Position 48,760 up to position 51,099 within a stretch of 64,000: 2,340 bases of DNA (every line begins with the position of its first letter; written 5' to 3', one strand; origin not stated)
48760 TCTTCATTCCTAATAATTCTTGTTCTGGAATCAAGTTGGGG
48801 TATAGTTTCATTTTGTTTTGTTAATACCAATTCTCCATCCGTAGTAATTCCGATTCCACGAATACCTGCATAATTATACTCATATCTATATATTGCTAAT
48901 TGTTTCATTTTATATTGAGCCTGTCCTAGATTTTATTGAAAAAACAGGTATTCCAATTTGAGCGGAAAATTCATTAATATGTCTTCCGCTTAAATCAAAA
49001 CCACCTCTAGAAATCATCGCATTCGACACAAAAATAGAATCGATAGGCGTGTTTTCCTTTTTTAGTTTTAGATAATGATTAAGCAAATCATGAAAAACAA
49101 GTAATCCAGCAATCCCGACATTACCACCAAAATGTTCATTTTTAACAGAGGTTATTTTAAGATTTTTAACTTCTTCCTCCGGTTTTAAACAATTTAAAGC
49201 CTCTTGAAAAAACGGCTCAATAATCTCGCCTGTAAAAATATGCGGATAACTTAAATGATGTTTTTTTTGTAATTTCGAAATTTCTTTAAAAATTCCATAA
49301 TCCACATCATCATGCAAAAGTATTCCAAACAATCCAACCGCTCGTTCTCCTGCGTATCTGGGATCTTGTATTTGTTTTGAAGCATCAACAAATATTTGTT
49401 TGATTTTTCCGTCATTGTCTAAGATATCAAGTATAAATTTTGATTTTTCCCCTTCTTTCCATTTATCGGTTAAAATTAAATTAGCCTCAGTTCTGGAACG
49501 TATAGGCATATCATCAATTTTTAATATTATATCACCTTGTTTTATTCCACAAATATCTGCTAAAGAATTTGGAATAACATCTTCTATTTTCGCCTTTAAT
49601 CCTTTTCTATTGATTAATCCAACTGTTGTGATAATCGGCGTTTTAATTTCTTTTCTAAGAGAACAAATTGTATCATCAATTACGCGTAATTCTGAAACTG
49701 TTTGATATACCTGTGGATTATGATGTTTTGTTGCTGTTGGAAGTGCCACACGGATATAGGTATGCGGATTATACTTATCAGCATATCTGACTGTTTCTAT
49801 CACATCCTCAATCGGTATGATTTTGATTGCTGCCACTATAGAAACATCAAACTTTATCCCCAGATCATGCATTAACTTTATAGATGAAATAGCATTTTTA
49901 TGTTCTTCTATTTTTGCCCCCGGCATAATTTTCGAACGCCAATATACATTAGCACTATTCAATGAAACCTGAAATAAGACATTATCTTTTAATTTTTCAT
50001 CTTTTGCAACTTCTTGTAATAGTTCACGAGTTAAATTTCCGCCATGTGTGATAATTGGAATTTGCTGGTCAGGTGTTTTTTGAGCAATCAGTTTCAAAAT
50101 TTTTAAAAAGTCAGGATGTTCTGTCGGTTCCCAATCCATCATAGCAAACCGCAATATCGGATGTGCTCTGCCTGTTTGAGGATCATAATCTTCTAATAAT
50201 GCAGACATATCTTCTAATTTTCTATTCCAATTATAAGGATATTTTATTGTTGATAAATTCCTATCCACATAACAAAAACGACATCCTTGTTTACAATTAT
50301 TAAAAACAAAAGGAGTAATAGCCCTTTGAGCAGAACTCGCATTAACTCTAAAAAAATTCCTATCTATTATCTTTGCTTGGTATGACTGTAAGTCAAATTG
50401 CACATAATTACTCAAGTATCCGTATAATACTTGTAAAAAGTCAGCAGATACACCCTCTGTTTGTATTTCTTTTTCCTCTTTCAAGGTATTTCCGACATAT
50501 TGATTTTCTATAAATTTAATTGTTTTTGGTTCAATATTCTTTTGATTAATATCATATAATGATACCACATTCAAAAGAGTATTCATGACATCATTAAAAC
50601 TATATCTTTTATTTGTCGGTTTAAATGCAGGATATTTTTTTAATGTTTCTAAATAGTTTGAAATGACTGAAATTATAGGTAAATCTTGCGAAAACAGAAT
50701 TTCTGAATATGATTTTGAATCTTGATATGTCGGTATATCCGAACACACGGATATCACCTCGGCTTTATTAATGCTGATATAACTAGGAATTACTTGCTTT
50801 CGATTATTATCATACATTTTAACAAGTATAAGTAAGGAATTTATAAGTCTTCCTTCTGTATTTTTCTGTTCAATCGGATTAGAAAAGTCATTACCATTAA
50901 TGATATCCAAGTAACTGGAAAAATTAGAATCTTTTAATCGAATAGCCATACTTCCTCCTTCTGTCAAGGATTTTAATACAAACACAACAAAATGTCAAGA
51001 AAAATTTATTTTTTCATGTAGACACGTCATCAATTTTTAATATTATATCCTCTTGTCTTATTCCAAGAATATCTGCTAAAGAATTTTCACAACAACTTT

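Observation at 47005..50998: Compact operon of two radical-SAM enzymes (one with PDZ + DUF512-like domains, one with SPASM) and a Nudix hydrolase: candidate uncharacterised system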

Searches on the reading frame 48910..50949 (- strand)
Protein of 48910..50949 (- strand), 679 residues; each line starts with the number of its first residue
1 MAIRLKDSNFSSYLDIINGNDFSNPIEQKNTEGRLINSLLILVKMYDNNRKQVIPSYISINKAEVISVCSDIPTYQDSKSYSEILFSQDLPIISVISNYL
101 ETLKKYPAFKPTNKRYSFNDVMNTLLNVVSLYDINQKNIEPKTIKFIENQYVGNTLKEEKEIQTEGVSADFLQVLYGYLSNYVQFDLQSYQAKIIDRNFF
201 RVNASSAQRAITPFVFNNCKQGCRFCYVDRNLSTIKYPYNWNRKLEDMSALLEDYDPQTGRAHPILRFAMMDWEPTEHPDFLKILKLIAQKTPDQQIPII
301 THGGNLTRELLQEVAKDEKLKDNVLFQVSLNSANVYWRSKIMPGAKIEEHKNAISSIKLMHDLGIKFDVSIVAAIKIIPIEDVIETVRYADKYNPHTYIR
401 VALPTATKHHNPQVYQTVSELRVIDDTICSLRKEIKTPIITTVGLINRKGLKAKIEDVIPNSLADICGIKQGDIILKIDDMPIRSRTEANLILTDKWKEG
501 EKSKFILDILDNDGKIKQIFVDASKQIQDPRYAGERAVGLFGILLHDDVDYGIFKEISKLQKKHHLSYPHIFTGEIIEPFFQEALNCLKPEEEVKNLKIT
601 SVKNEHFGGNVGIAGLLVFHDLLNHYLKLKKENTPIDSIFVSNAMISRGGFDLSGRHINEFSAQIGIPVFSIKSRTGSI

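Call 3: search_protein_families(library=pfam, proteins=[window:48910-50949:-], max_evalue=0.1)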
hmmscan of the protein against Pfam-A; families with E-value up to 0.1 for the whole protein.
window:48910-50949:- (679 aa): 6 families
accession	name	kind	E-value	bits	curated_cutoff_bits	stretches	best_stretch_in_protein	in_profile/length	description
PF04055.27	Radical_SAM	-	6.3e-12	46.4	29.5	1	215-389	3-165/166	Radical SAM superfamily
PF04459.17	DUF512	-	1.2e-09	38.2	25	1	563-672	96-200/202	Protein of unknown function (DUF512)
PF17820.7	PDZ_6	-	2e-07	31.1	27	1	455-488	2-35/54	PDZ domain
PF00595.29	PDZ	-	9.7e-05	23.1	23.2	1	453-491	27-65/81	PDZ domain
PF13180.12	PDZ_2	-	0.0003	21.4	27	1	450-502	12-62/80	PDZ domain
PF19238.5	Radical_SAM_2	-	0.021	14.9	26.7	0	217-232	20-35/151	Radical SAM-like domain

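Call 4: search_protein_families(library=ncbifam, proteins=[window:48910-50949:-], max_evalue=0.1)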
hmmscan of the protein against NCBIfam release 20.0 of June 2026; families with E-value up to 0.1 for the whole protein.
window:48910-50949:- (679 aa): 16 families
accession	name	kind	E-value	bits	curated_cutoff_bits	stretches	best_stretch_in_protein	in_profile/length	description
TIGR00054.1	TIGR00054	equivalog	3.8e-05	22.7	147.55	1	391-495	143-246/421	RIP metalloprotease RseP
TIGR02037.1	degP_htrA_DO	subfamily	7.1e-05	21.9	416.2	1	434-525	244-329/434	Do family serine endopeptidase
TIGR03279.1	cyano_FeS_chp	hypoth_equivalog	0.00014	20.7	574.7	1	559-676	315-425/433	TIGR03279 family radical SAM protein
TIGR04340.1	rSAM_ACGX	hypoth_equivalog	0.00022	20.6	400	1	215-400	9-181/341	radical SAM/SPASM domain protein, ACGX system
NF040960.1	MamE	equivalog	0.00026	19.7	800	1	454-511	470-524/659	magnetosome formation protease MamE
NF041199.1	trx7_PDZ_seleno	equivalog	0.00027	20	300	1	435-500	187-252/390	Trx7/PDZ domain-containing (seleno)protein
NF038283.1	viperin_w_prok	equivalog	0.0011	18.2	180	1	214-317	7-106/281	viperin family antiviral radical SAM protein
NF007526.1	PRK10139.1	equivalog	0.0013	17.5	756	1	453-504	293-343/456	serine endoprotease DegQ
NF047968.1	SerProtHtrA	equivalog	0.0033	16.8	470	1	455-505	293-342/357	serine protease HtrA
TIGR03977.1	rSAM_pair_HxsC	equivalog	0.004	16.1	267.9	1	206-373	22-175/292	His-Xaa-Ser system radical SAM maturase HxsC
NF041521.1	HhoA_HhoB_HtrA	equivalog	0.0086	15.4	450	1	454-490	266-302/335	HhoA/HhoB/HtrA family serine endopeptidase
TIGR02038.1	protease_degS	equivalog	0.011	14.9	422.95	1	419-496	248-323/351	outer membrane-stress sensor serine endopeptidase DegS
TIGR03886.1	lyase_spl_fam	equivalog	0.023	13.9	437.55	0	201-233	69-100/346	spore photoproduct lyase family protein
NF008046.0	PRK10779.1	equivalog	0.023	13.8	477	1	439-525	209-292/450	sigma E protease regulator RseP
NF008189.1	PRK10942.1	equivalog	0.038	12.4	720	1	453-487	315-349/477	serine endoprotease DegP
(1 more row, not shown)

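Call 5: search_protein_families(library=padloc, proteins=[window:48910-50949:-], max_evalue=0.1)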
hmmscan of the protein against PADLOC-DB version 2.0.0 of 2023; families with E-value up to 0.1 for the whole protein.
window:48910-50949:- (679 aa): 1 family
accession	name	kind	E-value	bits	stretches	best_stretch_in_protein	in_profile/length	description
PDLC02903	pVip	-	1.9e-06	25.6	1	214-369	5-141/257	Viperins not associated with kinases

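Call 8: find_homologous_proteins(query=window:48910-50949:-, max_evalue=0.001)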
Query window:48910-50949:- (679 aa): 16 proteins with E <= 0.001 among 8000 candidates.
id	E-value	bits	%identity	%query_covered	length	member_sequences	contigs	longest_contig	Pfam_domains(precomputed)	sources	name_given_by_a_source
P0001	0.0e+0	1531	100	100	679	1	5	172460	PF17820.8,PF04055.28,PF04459.18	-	-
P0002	0.0e+0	1357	88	100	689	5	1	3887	PF17820.8,PF04055.28,PF00595.30,PF04459.18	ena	-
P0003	9.9e-232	789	54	100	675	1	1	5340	PF17820.8,PF04055.28,PF00595.30,PF04459.18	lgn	-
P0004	1.7e-230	785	54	100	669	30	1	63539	PF17820.8,PF04055.28,PF00595.30,PF13180.13,PF04459.18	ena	-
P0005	1.6e-229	782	54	100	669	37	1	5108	PF17820.8,PF04055.28,PF00595.30,PF13180.13,PF04459.18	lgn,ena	-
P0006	2.0e-229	782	53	100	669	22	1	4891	PF17820.8,PF04055.28,PF00595.30,PF13180.13,PF04459.18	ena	-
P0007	1.6e-172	594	45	95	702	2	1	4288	PF04055.28,PF04459.18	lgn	-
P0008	1.8e-168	580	42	99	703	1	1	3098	PF04055.28,PF04459.18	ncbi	-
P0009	8.4e-168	578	43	95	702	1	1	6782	PF04055.28,PF04459.18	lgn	-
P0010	9.0e-165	568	43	94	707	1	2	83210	PF17820.8,PF04055.28,PF04459.18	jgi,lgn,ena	-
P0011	3.0e-164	566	48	84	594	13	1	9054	PF04055.28,PF04459.18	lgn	-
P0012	3.8e-159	549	41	99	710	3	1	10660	PF04055.28,PF04459.18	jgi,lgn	-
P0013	9.9e-154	531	45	87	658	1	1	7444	PF04055.28,PF04459.18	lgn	-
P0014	4.2e-151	523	60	57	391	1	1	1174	PF17820.8,PF04055.28,PF00595.30,PF13180.13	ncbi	ncbi:MAG: radical SAM protein, partial [Alphaproteobacteria bacterium]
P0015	1.1e-149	518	40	95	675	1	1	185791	PF17820.8,PF04055.28,PF04459.18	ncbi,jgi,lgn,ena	ncbi:MAG: DUF512 domain-containing protein [Bdellovibrionales bacterium]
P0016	2.1e-113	398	38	96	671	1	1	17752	PF04055.28,PF04459.18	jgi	-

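Call 9: find_encoding_contigs(protein=P0015, flank=8000, max_places=3)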
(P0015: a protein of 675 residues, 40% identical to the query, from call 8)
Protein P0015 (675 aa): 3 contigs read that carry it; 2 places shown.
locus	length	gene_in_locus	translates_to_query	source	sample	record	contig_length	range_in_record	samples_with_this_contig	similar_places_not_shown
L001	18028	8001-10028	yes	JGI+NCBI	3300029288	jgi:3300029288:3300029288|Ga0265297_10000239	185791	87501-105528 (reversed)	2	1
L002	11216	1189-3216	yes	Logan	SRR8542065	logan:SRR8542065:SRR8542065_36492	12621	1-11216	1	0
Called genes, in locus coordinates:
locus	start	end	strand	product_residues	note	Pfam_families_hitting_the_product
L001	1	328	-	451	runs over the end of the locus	PF03600:CitMHS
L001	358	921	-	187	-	PF01169:GDT1, PF01925:TauE (faint), PF01169:GDT1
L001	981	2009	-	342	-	-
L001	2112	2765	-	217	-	PF00156:Pribosyltran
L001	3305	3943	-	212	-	PF00583:Acetyltransf_1, PF13508:Acetyltransf_7 (weak)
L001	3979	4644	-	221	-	PF01381:HTH_3, PF13560:HTH_31 (weak)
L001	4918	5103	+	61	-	-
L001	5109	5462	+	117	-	-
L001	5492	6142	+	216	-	PF01381:HTH_3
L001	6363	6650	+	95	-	-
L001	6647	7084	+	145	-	-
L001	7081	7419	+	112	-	-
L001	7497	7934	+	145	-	PF00196:GerE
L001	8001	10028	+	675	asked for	PF04055:Radical_SAM, PF17820:PDZ_6, PF04459:DUF512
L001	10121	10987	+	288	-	PF02091:tRNA-synt_2e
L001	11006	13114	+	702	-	PF02092:tRNA_synt_2f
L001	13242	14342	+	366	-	PF04055:Radical_SAM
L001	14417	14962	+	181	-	PF22769:DCD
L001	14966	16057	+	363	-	PF01411:tRNA-synt_2c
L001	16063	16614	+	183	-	PF06559:DCD_N (faint), PF22769:DCD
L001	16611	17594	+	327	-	PF00561:Abhydrolase_1, PF12697:Abhydrolase_6 (weak), PF12146:Hydrolase_4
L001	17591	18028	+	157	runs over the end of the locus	PF00293:NUDIX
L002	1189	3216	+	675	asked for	PF04055:Radical_SAM, PF17820:PDZ_6, PF04459:DUF512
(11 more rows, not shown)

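Call 10: find_encoding_contigs(protein=P0010, flank=8000, max_places=3)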
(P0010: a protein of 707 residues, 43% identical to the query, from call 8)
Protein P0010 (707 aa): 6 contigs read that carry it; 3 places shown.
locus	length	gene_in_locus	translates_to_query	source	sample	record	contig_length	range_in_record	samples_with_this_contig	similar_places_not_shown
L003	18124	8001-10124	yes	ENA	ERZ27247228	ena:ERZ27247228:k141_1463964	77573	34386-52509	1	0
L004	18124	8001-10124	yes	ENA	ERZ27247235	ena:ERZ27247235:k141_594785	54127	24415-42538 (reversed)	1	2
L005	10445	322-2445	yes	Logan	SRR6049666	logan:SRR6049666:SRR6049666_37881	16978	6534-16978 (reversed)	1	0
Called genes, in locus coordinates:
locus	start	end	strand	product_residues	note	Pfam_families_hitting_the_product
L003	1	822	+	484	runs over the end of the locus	PF12072:RNase_Y_N, PF00013:KH_1 (weak), PF22891:KH_PNO1_2nd (faint), PF01966:HD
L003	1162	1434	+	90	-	PF00216:Bac_DNA_binding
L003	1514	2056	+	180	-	PF18915:DUF5667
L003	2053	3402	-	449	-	PF04932:Wzy_C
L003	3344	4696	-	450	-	PF27218:MJ0043_C (faint)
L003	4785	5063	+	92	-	-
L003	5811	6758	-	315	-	-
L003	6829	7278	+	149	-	PF01668:SmpB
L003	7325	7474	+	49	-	-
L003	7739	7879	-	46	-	-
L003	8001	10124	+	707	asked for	PF04055:Radical_SAM, PF17820:PDZ_6, PF04459:DUF512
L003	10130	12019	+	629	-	PF04055:Radical_SAM, PF13186:SPASM (weak)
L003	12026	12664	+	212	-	PF02585:PIG-L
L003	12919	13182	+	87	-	-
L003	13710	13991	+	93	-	-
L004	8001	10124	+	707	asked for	PF04055:Radical_SAM, PF17820:PDZ_6, PF04459:DUF512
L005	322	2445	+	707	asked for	PF04055:Radical_SAM, PF17820:PDZ_6, PF04459:DUF512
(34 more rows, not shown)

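Call 11: find_encoding_contigs(protein=P0004, flank=8000, max_places=3)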
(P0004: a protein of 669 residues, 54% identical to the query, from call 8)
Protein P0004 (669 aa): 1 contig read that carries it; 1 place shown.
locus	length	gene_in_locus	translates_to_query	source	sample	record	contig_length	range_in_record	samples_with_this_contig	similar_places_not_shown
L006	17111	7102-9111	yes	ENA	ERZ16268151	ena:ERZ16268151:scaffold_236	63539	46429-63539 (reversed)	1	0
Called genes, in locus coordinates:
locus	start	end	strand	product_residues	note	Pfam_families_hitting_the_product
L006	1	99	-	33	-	?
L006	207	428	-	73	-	-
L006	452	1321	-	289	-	-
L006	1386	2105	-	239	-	-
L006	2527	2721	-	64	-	-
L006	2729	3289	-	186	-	-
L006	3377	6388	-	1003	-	PF03797:Autotransporter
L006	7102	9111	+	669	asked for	PF04055:Radical_SAM, PF00595:PDZ (weak), PF13180:PDZ_2 (weak), PF17820:PDZ_6 (weak), PF04459:DUF512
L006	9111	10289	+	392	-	PF04055:Radical_SAM, PF13186:SPASM (weak)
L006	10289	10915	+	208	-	PF00293:NUDIX (weak)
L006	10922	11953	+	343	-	-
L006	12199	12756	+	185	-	-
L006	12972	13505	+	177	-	PF01467:CTP_transf_like (weak)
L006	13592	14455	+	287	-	PF01634:HisG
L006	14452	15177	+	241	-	PF00977:His_biosynth, PF01884:PcrB (faint), PF01207:Dus (faint)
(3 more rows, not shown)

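Call 14: find_related_loci(query=A1, collection=genome_contigs, flank=10000)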
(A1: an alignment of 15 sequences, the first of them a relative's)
Query A1 (679 aa) in genome_contigs; peptide patterns used: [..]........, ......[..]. (x = any residue, [..] = any of these).
42 stretches matched a pattern; 8 encode a relative of the query (tblastn E <= 1e-3); 8 distinct loci.
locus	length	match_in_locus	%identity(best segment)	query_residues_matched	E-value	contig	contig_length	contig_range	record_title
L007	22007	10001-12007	54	1-679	0e+0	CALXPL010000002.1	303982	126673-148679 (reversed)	MAG: uncultured Alphaproteobacteria bacterium isolate BRZ_FQ__bin96 genome assembly, contig: BRZ_FQ__NODE_16_length_3039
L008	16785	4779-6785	53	1-679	0e+0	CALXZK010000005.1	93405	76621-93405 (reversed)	MAG: uncultured Alphaproteobacteria bacterium isolate BRZ_QR__bin60 genome assembly, contig: BRZ_QR__NODE_144_length_934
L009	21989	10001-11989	44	27-679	2e-180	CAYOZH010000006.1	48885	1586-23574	MAG TPA_asm: uncultured Gammaproteobacteria bacterium isolate binchicken_co135_53 genome assembly, contig: NODE_1524_len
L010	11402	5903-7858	45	35-679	5e-175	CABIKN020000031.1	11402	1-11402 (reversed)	Candidatus Roizmanbacteria bacterium isolate CandRoiz1 genome assembly, contig: CANDROIZ_Contig_37, whole genome shotgun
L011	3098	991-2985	44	34-679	0e+0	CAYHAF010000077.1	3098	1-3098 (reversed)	MAG TPA_asm: uncultured Candidatus Saccharibacteria bacterium isolate ERP119294_co1_87 genome assembly, contig: NODE_601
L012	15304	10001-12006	59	1-679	0e+0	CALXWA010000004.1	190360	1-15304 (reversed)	MAG: uncultured Alphaproteobacteria bacterium isolate BRZ_FL__bin18 genome assembly, contig: BRZ_FL__NODE_115_length_190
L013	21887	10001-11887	41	35-670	5e-158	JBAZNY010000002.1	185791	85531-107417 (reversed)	MAG: Bdellovibrionales bacterium isolate SO_2017_LW4_81 scaffold_250_c1_LW137-91_2017, whole genome shotgun sequence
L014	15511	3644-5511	41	61-679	1e-141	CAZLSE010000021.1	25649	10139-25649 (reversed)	MAG TPA_asm: uncultured Gammaproteobacteria bacterium isolate binchicken_co37_70 genome assembly, contig: NODE_874_lengt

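Call 20: search_protein_families(library=pfam, proteins=[L009:12005-13897:+, L009:13881-14534:+, L009:14538-15224:+, L010:7866-9755:+, L010:9758-10396:+, L007:13807-14853:+, L007:15029-15661:+, L001:13242-14342:+, L001:14966-16057:+, L009:8328-9779:-], max_evalue=0.01)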
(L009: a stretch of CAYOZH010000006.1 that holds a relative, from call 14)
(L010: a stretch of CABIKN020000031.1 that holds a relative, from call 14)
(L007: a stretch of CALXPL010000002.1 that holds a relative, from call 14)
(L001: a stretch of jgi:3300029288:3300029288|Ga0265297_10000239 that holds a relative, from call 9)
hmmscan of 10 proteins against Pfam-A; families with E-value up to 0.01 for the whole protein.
L009:12005-13897:+ (630 aa): 3 families
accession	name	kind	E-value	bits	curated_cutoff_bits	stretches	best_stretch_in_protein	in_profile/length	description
PF04055.27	Radical_SAM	-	5e-15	56.5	29.5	1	82-222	5-142/166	Radical SAM superfamily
PF13186.11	SPASM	-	0.00018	22.2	21.5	1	318-386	1-66/67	Iron-sulfur cluster-binding domain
PF13353.11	Fer4_12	-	0.0079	16.9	22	0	84-182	15-110/137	4Fe-4S single cluster domain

L009:13881-14534:+ (217 aa): 1 family
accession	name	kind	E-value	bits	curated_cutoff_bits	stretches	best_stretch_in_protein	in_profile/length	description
PF02585.22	PIG-L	-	1.5e-26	93.8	28.2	1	18-143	3-127/129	GlcNAc-PI de-N-acetylase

L009:14538-15224:+ (228 aa): 1 family
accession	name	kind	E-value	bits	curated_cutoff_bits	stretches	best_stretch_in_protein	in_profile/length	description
PF00293.34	NUDIX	-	2.9e-07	31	21.1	1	21-88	5-62/134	NUDIX domain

L010:7866-9755:+ (629 aa): 3 families
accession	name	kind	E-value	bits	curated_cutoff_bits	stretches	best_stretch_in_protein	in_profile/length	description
PF04055.27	Radical_SAM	-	2.5e-13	51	29.5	1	80-234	6-155/166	Radical SAM superfamily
PF13186.11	SPASM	-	1.5e-06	28.8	21.5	1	315-383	1-66/67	Iron-sulfur cluster-binding domain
PF13353.11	Fer4_12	-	0.0035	18.1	22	1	80-136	14-67/137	4Fe-4S single cluster domain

L010:9758-10396:+ (212 aa): 1 family
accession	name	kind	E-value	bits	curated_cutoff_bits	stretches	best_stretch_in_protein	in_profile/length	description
PF02585.22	PIG-L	-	1.6e-25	90.5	28.2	1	15-140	1-127/129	GlcNAc-PI de-N-acetylase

L007:13807-14853:+ (348 aa): 0 families

L007:15029-15661:+ (210 aa): 0 families

L001:13242-14342:+ (366 aa): 3 families
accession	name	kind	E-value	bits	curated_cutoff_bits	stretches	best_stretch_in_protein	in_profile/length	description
PF04055.27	Radical_SAM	-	4.6e-19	69.6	29.5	1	24-173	2-156/166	Radical SAM superfamily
PF13353.11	Fer4_12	-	7.8e-05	23.4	22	1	22-134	8-120/137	4Fe-4S single cluster domain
PF14273.11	DUF4360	-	0.00025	21.3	27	1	121-221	29-126/178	Domain of unknown function (DUF4360)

L001:14966-16057:+ (363 aa): 1 family
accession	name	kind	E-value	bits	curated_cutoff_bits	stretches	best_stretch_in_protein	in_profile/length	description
PF01411.24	tRNA-synt_2c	-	2.4e-12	46.6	30.3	1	30-172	4-151/552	tRNA synthetases class II (A)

L009:8328-9779:- (483 aa): 1 family
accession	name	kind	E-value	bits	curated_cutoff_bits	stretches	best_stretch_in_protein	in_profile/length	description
PF00282.25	Pyridoxal_deC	-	6.1e-37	127.7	27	1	51-404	12-372/375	Pyridoxal-dependent decarboxylase conserved domain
